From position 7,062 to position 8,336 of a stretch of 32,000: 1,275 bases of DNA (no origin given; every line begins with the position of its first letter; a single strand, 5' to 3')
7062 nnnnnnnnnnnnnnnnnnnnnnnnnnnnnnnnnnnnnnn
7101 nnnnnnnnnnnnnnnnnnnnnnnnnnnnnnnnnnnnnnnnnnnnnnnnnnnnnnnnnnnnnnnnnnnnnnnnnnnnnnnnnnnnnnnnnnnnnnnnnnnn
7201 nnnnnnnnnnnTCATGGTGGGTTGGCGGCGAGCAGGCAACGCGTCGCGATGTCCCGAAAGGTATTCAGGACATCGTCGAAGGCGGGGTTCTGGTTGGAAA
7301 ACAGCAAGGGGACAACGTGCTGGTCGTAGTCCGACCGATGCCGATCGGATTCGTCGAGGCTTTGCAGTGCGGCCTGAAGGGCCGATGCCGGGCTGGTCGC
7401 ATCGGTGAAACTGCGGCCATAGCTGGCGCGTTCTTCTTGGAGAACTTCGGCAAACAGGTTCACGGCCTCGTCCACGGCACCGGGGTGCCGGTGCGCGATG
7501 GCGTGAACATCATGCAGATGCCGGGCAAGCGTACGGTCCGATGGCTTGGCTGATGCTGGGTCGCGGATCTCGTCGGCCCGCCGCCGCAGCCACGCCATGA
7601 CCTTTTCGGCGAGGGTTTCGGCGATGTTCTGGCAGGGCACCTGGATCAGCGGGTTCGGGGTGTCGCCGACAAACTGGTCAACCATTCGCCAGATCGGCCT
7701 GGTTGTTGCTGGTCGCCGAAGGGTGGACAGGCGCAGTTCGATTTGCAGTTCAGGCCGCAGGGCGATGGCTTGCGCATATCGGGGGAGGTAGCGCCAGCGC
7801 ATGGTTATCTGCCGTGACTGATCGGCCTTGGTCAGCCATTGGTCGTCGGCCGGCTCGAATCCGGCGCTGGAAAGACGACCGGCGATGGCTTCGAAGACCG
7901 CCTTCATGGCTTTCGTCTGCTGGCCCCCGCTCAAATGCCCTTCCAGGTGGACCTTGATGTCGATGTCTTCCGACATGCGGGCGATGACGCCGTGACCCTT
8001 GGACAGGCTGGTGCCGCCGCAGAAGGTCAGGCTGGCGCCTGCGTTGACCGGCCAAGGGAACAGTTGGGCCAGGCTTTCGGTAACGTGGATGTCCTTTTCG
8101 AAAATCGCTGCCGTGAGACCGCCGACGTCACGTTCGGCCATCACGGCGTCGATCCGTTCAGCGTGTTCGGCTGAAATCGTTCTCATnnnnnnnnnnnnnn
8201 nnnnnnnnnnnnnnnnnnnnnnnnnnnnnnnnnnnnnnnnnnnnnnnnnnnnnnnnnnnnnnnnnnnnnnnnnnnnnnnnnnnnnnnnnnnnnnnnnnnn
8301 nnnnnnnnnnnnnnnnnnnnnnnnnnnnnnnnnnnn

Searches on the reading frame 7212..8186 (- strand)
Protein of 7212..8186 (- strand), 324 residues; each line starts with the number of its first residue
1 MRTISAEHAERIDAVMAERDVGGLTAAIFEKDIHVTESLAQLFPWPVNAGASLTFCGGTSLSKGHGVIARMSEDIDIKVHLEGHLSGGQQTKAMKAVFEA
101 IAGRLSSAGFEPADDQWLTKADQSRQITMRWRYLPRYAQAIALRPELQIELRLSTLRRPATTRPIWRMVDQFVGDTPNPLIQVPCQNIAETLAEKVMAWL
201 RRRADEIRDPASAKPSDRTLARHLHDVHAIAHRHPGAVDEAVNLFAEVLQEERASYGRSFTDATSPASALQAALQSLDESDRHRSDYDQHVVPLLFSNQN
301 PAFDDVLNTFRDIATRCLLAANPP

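Call 5: search_protein_families(library=pfam, proteins=[window:7212-8186:-], max_evalue=0.01)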
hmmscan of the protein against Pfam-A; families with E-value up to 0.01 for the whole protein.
window:7212-8186:- (324 aa): 1 family
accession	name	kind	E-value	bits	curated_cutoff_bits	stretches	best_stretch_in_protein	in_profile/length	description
PF08843.17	AbiEii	-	2.3e-35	123.1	22.5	1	50-308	12-237/238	Nucleotidyl transferase AbiEii toxin, Type IV TA system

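Call 6: search_protein_families(library=ncbifam, proteins=[window:7212-8186:-], max_evalue=0.01)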
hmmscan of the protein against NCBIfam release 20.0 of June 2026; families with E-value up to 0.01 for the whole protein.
window:7212-8186:- (324 aa): 0 families

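Call 9: search_protein_families(library=padloc, proteins=[window:7212-8186:-], max_evalue=0.01)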
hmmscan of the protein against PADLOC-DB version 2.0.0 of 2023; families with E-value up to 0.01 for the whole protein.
window:7212-8186:- (324 aa): 17 families
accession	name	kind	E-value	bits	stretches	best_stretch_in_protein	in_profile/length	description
PDLC02302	AbiEii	-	3.1e-92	307.3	1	1-318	1-310/313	AbiEii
PDLC02297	AbiEii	-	3.1e-63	211.9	1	23-317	16-305/307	AbiEii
PDLC02289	AbiEii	-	3.2e-39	133.3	1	4-316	7-299/309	AbiEii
PDLC02292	AbiEii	-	2.9e-31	107.3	1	14-315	13-282/283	AbiEii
PDLC02315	AbiEii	-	5e-16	56.8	1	14-88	21-94/352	AbiEii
PDLC02322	AbiEii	-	3.1e-13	47.8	1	25-312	26-317/324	AbiEii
PDLC02304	AbiEii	-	1.7e-08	32.7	1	23-247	15-204/260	AbiEii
PDLC02303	AbiEii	-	7.2e-08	30.2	1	49-78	37-66/249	AbiEii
PDLC02294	AbiEii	-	3.8e-07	28.2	1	28-203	21-174/260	AbiEii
PDLC02316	AbiEii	-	4.7e-07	27.5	1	23-97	22-93/314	AbiEii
PDLC02317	AbiEii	-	7e-06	23.2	1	22-202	14-190/396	AbiEii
PDLC02323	AbiEii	-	4.3e-05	21.2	1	48-209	35-176/248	AbiEii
PDLC02318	AbiEii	-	5.7e-05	20.6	1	50-209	40-176/280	AbiEii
PDLC02296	AbiEii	-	6.8e-05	20.2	1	10-208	6-189/282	AbiEii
PDLC02321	AbiEii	-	0.00016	19.4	0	27-106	20-96/296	AbiEii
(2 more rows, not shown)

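Call 10: search_protein_families(library=phrogs, proteins=[window:7212-8186:-], max_evalue=0.01)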
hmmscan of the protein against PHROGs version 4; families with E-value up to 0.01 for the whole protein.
window:7212-8186:- (324 aa): 1 family
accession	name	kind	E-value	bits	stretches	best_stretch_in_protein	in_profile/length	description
phrog_19731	-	unknown function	1.9e-06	28.5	1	23-87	24-84/314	-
